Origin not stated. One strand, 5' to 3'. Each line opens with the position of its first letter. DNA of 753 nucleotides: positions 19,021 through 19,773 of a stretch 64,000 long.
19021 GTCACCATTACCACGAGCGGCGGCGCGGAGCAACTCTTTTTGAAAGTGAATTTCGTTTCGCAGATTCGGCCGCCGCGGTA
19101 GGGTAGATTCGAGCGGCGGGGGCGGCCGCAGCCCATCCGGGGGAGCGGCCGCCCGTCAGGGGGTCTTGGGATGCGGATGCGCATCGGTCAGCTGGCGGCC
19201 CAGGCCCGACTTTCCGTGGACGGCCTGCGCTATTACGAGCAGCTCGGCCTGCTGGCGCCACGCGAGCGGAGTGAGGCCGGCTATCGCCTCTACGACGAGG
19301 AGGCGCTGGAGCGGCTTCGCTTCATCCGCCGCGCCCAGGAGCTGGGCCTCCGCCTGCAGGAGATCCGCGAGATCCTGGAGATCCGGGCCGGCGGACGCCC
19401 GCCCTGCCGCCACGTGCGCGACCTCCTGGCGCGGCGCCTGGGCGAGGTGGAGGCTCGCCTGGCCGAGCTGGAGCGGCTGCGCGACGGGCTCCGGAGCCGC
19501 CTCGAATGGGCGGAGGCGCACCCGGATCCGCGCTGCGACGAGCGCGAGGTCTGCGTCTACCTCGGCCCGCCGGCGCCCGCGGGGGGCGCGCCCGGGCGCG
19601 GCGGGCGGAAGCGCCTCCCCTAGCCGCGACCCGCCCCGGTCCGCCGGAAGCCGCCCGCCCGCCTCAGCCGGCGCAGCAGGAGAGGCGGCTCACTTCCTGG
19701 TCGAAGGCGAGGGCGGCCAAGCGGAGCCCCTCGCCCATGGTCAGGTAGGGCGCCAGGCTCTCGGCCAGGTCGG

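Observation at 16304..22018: Atypical mer-type locus: MerR convergent with MerA, divergent from a P2-type (non-heavy-metal) cation ATPase, and no merT/merP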

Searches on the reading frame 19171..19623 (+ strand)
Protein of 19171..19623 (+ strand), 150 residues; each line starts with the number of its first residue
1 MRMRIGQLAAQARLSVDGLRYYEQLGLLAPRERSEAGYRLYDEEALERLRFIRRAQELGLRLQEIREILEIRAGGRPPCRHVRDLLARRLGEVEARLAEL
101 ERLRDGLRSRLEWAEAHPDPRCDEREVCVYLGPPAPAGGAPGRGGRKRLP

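Call 3: search_protein_families(library=pfam, proteins=[window:19171-19623:+])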
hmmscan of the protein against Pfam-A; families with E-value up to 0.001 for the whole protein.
window:19171-19623:+ (150 aa): 3 families
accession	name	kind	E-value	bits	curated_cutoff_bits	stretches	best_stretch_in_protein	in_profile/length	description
PF13411.12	MerR_1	-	2.5e-19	69.6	21.6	1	3-70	1-67/69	MerR HTH family regulatory protein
PF09278.17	MerR-DNA-bind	-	8.7e-19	68.4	25.4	1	46-109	1-64/65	MerR, DNA binding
PF00376.29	MerR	-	7.7e-13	48.5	28.2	1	4-41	1-38/38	MerR family regulatory protein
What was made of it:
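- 19171..19623 (+): merR: a heavy-metal MerR-family regulator of 150 aa (a start at the ATG at 19177 is also possible). Cys79, Cys122 and Cys128 form the predicted Hg(II) site. It carries the clade motif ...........-x4-CVYL. Pfam MerR_1, MerR-DNA-bind and MerR (call 3).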

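Call 4: search_protein_families(library=ncbifam, proteins=[window:19171-19623:+])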
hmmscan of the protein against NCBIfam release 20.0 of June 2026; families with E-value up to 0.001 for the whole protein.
window:19171-19623:+ (150 aa): 17 families
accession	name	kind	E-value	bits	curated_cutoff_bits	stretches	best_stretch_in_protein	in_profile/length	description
NF007069.0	PRK09514.1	equivalog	1.4e-31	109.4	143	1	3-109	2-109/141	Zn(2+)-responsive transcriptional regulator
TIGR02043.1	ZntR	equivalog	7.8e-30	103.7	167.95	1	3-109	2-109/131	Zn(2+)-responsive transcriptional regulator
TIGR02051.1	MerR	equivalog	7.9e-26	90.7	150.85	1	4-116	1-111/124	mercury resistance transcriptional regulator MerR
TIGR02047.1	CadR-PbrR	equivalog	1.1e-25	90.1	151.45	1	3-108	1-106/127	Cd(II)/Pb(II)-responsive transcriptional regulator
TIGR02044.1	CueR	equivalog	3.2e-24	85.4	147.4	1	3-122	1-120/127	Cu(I)-responsive transcriptional regulator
NF007590.0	PRK10227.1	equivalog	1.7e-14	54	244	1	3-117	1-112/135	Cu(I)-responsive transcriptional regulator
TIGR02054.1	MerD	equivalog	2.2e-13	50.8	103.65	1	4-110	5-109/120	mercuric resistance transcriptional repressor MerD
TIGR01950.1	SoxR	equivalog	2.4e-13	50.1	116.9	1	3-109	2-108/142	redox-sensitive transcriptional activator SoxR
NF010315.0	PRK13752.1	subfamily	3.3e-13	49.9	261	1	3-106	8-109/144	mercury resistance transcriptional regulator MerR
NF041849.1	trans_regNmlR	equivalog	4e-12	46.2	175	1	3-111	1-109/117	stress response transcriptional regulator NmlR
NF050798.1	TF_FtsR_Actino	equivalog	1.9e-09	37.9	150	1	13-77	16-80/223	transcriptional regulator FtsR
NF047375.1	HeatShock_HspR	equivalog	3.9e-09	36.4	105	1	5-80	6-74/92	heat shock protein transcriptional repressor HspR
NF047377.1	heat_HspR_dupli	exception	2.2e-08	33.9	300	1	17-101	20-104/214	heat shock protein transcriptional repressor HspR, fused homodimer type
NF033783.1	coreg_MerD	equivalog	7.8e-08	32.8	170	1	5-65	6-66/121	mercury resistance co-regulator MerD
NF053782.1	ChlnTransRegdde3219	equivalog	9.4e-08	31.9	450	1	2-95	6-97/278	choline utilization transcriptional activator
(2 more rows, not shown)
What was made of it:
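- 19171..19623 (+): The best NCBIfam models are ZntR, MerR and CadR, all below their cut-offs (call 4).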

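Call 7: find_encoding_contigs(protein=window:19171-19623:+, flank=10000, max_places=6)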
Protein window:19171-19623:+ (150 aa): 9 contigs read that carry it; 6 places shown.
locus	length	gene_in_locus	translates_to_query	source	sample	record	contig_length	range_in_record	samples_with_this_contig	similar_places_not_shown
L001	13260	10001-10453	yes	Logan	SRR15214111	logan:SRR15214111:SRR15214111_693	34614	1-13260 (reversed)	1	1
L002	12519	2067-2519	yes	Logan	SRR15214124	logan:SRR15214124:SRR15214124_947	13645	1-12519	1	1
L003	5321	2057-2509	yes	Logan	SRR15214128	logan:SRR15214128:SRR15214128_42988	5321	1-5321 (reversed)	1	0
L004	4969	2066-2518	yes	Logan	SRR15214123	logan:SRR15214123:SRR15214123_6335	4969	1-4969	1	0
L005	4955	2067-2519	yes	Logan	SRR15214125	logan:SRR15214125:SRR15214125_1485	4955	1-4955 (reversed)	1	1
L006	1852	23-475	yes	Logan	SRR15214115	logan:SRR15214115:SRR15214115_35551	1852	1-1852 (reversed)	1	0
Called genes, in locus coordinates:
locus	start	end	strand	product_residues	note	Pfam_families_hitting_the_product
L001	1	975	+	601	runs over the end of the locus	PF00704:Glyco_hydro_18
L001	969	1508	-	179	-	-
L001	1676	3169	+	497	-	PF01694:Rhomboid, PF13432:TPR_16, PF14559:TPR_19 (weak)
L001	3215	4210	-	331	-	PF01734:Patatin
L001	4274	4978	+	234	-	PF01205:Impact_N, PF09186:DUF1949 (faint)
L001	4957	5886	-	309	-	PF02558:ApbA, PF08546:ApbA_C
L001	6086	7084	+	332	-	PF00248:Aldo_ket_red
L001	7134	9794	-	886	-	PF00690:Cation_ATPase_N, PF12710:HAD (faint), PF00122:E1-E2_ATPase, PF00702:Hydrolase, PF13246:Cation_ATPase, PF00689:Cation_ATPase_C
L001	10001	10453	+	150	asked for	PF00376:MerR, PF13411:MerR_1, PF09278:MerR-DNA-bind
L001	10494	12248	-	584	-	PF00403:HMA (weak), PF01134:GIDA (weak), PF07992:Pyr_redox_2, PF12831:FAD_oxidored (weak), PF13738:Pyr_redox_3 (faint), PF00070:Pyr_redox, PF02852:Pyr_redox_dim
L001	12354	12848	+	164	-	PF00075:RNase_H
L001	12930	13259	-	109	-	?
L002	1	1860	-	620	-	?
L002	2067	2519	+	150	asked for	PF00376:MerR, PF13411:MerR_1, PF09278:MerR-DNA-bind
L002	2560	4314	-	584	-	PF00403:HMA (weak), PF01134:GIDA (weak), PF07992:Pyr_redox_2, PF12831:FAD_oxidored (weak), PF13738:Pyr_redox_3 (faint), PF00070:Pyr_redox, PF02852:Pyr_redox_dim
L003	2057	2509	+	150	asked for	PF00376:MerR, PF13411:MerR_1, PF09278:MerR-DNA-bind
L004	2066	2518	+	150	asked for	PF00376:MerR, PF13411:MerR_1, PF09278:MerR-DNA-bind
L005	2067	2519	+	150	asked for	PF00376:MerR, PF13411:MerR_1, PF09278:MerR-DNA-bind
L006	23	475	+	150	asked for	PF00376:MerR, PF13411:MerR_1, PF09278:MerR-DNA-bind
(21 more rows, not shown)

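Call 8: find_homologous_proteins(query=window:19171-19623:+)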
Query window:19171-19623:+ (150 aa): 657 proteins with E <= 0.001 among 5856 candidates; the best 120 are listed.
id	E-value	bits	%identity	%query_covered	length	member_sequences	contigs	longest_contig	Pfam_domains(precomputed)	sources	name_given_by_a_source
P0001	1.6e-86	306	99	100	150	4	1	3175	PF00376.30,PF13411.13,PF09278.18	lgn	-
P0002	2.1e-62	228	81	89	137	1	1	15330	PF00376.30,PF13411.13,PF09278.18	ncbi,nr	ncbi:MAG: heavy metal-responsive transcriptional regulator [Bacillota bacterium]|nr:heavy metal-resp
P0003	7.3e-42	161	59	88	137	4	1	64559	PF00376.30,PF13411.13,PF09278.18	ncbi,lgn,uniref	ncbi:heavy metal-responsive transcriptional regulator [Meiothermus sp.]|uniref:heavy metal-responsiv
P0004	3.1e-40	156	60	91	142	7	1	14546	PF00376.30,PF13411.13,PF09278.18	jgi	-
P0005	5.9e-39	152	61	87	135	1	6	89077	PF00376.30,PF13411.13,PF09278.18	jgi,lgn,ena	jgi:MerR family Zn(II)-responsive transcriptional regulator of zntA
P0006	1.1e-38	151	59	88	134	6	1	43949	PF00376.30,PF13411.13,PF09278.18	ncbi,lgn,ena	-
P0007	2.8e-37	146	58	89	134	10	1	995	PF00376.30,PF13411.13,PF09278.18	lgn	-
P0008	3.3e-37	146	54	91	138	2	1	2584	PF00376.30,PF13411.13,PF09278.18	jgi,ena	-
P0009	5.0e-37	145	60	86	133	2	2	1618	PF00376.30,PF13411.13,PF09278.18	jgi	jgi:DNA-binding transcriptional MerR regulator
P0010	4.1e-31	126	57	91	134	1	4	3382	PF00376.30,PF13411.13,PF09278.18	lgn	-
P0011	1.6e-28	118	53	79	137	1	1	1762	PF00376.30,PF13411.13,PF09278.18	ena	-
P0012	1.7e-28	118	53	79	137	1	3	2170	PF00376.30,PF13411.13,PF09278.18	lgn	-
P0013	2.5e-28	117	49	89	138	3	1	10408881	PF00376.30,PF13411.13,PF09278.18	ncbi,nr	ncbi:MAG: heavy metal-responsive transcriptional regulator [Ardenticatenaceae bacterium]|nr:heavy me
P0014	9.3e-28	115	53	79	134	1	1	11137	PF00376.30,PF13411.13,PF09278.18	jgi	jgi:MerR family copper efflux transcriptional regulator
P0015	1.0e-27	115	46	97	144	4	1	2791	PF00376.30,PF13411.13,PF09278.18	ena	-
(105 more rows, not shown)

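Call 9: find_encoding_contigs(protein=P0002, flank=7000, max_places=3)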
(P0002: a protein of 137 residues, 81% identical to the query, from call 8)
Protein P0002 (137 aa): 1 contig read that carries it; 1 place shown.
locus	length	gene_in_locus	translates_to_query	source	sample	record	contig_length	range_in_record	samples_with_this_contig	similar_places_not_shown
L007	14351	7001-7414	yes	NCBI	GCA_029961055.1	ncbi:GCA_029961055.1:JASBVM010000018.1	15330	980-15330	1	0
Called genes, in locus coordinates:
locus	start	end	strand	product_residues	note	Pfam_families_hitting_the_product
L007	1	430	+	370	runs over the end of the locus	PF02732:ERCC4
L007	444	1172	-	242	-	PF00106:adh_short, PF08659:KR, PF13561:adh_short_C2, PF23441:SDR (weak)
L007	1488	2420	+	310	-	PF04976:DmsC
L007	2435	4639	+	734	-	PF04879:Molybdop_Fe4S4, PF00384:Molybdopterin, PF01568:Molydop_binding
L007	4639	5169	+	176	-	PF12838:Fer4_7 (weak), PF13183:Fer4_8 (weak), PF13187:Fer4_9 (weak), PF13237:Fer4_10, PF13247:Fer4_11, PF12838:Fer4_7, PF13187:Fer4_9 (weak), PF14697:Fer4_21 (weak), +5 more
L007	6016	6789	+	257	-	PF00106:adh_short, PF01370:Epimerase (weak), PF08659:KR, PF13561:adh_short_C2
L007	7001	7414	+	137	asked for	PF00376:MerR, PF13411:MerR_1, PF09278:MerR-DNA-bind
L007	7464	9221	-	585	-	PF00403:HMA, PF13738:Pyr_redox_3 (faint), PF07992:Pyr_redox_2, PF12831:FAD_oxidored (weak), PF00070:Pyr_redox, PF02852:Pyr_redox_dim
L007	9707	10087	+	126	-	PF17932:TetR_C_24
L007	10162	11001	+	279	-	PF00378:ECH_1, PF16113:ECH_2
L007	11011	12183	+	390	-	PF02771:Acyl-CoA_dh_N, PF02770:Acyl-CoA_dh_M, PF00441:Acyl-CoA_dh_1, PF08028:Acyl-CoA_dh_2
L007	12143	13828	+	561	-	PF00501:AMP-binding, PF13193:AMP-binding_C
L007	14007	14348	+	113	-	PF03061:4HBT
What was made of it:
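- P0002 in a Bacillota MAG has the identical tail-to-tail layout (call 9).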

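Call 10: find_encoding_contigs(protein=P0003, flank=7000, max_places=3)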
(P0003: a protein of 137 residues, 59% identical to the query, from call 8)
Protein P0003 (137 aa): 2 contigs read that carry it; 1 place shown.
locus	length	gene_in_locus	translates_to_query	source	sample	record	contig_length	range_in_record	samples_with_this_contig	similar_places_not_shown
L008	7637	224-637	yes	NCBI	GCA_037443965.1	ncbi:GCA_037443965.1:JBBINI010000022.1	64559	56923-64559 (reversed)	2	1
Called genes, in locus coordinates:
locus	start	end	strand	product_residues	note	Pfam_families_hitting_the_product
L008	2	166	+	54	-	?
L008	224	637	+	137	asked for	PF00376:MerR, PF13411:MerR_1, PF09278:MerR-DNA-bind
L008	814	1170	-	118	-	-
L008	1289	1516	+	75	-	PF00403:HMA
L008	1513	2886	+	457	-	PF01134:GIDA (faint), PF01266:DAO (faint), PF01494:FAD_binding_3 (faint), PF03486:HI0933_like (faint), PF07992:Pyr_redox_2, PF12831:FAD_oxidored (weak), PF00070:Pyr_redox, PF02852:Pyr_redox_dim, +2 more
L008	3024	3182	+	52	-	-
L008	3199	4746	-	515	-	PF00171:Aldedh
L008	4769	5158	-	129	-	PF21631:A9CJY8-like_N, PF13840:ACT_7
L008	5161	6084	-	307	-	PF01619:Pro_dh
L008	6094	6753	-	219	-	PF00392:GntR, PF02082:Rrf2 (weak), PF13412:HTH_24 (faint), PF07729:FCD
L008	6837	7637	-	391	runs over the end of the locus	PF00438:S-AdoMet_synt_N, PF02772:S-AdoMet_synt_M, PF02773:S-AdoMet_synt_C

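Call 11: find_encoding_contigs(protein=P0005, flank=7000, max_places=4)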
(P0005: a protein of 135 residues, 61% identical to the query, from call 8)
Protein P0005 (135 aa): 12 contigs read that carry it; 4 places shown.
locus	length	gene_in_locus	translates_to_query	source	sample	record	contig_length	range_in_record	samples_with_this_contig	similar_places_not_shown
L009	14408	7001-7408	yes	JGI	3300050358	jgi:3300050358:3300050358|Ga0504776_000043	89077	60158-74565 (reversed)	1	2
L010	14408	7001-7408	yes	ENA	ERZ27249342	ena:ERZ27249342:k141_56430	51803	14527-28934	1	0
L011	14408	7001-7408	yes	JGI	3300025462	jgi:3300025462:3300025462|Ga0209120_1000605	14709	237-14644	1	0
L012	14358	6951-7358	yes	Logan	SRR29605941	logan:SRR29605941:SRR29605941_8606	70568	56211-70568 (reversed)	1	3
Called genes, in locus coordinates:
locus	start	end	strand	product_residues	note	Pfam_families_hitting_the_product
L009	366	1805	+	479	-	PF13432:TPR_16 (weak), PF14559:TPR_19 (weak), PF13432:TPR_16 (weak), PF14559:TPR_19 (weak), PF13432:TPR_16, PF13432:TPR_16, PF14559:TPR_19, PF13431:TPR_17, +20 more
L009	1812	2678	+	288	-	PF05036:SPOR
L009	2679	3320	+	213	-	PF06971:Put_DNA-bind_N, PF02629:CoA_binding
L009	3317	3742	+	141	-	-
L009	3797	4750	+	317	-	PF00348:polyprenyl_synt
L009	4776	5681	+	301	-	PF01430:HSP33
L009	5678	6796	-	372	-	PF02771:Acyl-CoA_dh_N, PF02770:Acyl-CoA_dh_M, PF00441:Acyl-CoA_dh_1, PF22924:ACOX_C_alpha1 (faint), PF08028:Acyl-CoA_dh_2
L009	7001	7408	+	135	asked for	PF00376:MerR, PF13411:MerR_1, PF09278:MerR-DNA-bind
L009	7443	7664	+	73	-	PF00403:HMA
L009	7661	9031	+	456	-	PF00890:FAD_binding_2 (weak), PF01134:GIDA (weak), PF01262:AlaDh_PNT_C (faint), PF01266:DAO (faint), PF07992:Pyr_redox_2, PF12831:FAD_oxidored, PF00070:Pyr_redox, PF02852:Pyr_redox_dim, +3 more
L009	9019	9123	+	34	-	-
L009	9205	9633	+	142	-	PF00578:AhpC-TSA (weak)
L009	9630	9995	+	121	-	PF02683:DsbD_TM (weak)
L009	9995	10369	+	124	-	-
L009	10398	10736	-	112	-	PF00248:Aldo_ket_red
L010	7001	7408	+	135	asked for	PF00376:MerR, PF13411:MerR_1, PF09278:MerR-DNA-bind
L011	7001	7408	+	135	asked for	PF00376:MerR, PF13411:MerR_1, PF09278:MerR-DNA-bind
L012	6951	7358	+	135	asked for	PF00376:MerR, PF13411:MerR_1, PF09278:MerR-DNA-bind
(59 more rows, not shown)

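Call 25: search_solved_structures(query=window:19171-19623:+, max_evalue=0.001, show_alignments=4)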
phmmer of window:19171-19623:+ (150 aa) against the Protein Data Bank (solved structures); distinct sequences matched with E-value up to 0.001: 33.
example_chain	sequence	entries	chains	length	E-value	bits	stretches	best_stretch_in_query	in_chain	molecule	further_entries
4ua1_A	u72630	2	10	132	1.8e-20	76.9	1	1-108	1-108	Regulatory protein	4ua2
5gpe_A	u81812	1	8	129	4.9e-16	62.5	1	3-107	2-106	Transcriptional regulator, MerR-family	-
6jgf_A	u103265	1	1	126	2.9e-15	59.9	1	3-107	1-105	CadR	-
6jgv_A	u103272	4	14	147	4.2e-15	59.4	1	3-107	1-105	CadR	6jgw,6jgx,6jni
6jyw_A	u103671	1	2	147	6.2e-15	58.9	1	3-107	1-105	CadR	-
2vz4_A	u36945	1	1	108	3.8e-14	56.3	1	4-104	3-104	HTH-TYPE TRANSCRIPTIONAL ACTIVATOR TIPA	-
6ldi_G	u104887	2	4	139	4.2e-14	56.2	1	1-109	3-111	HTH-type transcriptional regulator CueR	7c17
4wls_A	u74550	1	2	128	8.1e-14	55.3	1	4-109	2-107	HTH-type transcriptional regulator CueR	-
1q05_A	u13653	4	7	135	1.2e-13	54.7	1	4-109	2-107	Transcriptional regulator cueR | HTH-type transcriptional regulator CueR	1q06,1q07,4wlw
6xh7_G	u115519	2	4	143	1.5e-13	54.4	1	4-109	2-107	HTH-type transcriptional regulator CueR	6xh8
5crl_A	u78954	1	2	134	2.1e-12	50.7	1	3-106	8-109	Mercuric resistance operon regulatory protein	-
1jbg_A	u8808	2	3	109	1.8e-10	44.4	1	1-90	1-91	transcription activator of multidrug-efflux transporter genes mta | transcription activator MtaN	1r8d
1q08_A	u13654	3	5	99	2e-10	44.3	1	46-111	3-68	Zn(II)-responsive regulator of zntA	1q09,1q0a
3gp4_A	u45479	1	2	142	6.4e-10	42.6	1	3-124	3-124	Transcriptional regulator, MerR family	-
3gpv_A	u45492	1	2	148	3.9e-09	40.1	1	3-97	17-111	Transcriptional regulator, MerR family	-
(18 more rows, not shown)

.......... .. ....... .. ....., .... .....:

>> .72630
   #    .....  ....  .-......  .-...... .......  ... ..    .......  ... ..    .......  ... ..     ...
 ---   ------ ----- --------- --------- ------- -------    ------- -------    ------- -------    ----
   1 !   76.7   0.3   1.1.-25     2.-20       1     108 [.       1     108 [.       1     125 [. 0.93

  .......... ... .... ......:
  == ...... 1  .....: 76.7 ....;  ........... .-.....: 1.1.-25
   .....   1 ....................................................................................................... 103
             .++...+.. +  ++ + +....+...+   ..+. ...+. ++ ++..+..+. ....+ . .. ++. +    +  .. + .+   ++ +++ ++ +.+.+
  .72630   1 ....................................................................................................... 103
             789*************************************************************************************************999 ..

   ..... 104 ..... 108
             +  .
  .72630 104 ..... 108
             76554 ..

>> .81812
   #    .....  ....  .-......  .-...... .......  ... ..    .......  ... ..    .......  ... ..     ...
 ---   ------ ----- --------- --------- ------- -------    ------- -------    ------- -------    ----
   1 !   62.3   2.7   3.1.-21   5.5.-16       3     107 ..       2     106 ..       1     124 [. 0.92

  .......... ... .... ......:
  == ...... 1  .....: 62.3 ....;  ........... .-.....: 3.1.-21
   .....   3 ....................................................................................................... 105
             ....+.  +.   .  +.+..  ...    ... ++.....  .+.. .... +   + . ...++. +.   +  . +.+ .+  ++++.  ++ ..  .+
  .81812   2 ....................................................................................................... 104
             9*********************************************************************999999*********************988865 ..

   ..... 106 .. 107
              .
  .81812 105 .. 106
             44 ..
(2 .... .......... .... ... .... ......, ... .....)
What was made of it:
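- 19171..19623 (+): The best PDB match is Bacillus MerR 4ua1, with Cys79 aligned (call 25).
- On Hg(II)-sensing MerR: PDB matches to 4ua1, 5crl, CadR and CueR (call 25).
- The best solved relative is the Bacillus Hg-sensor MerR (call 25).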
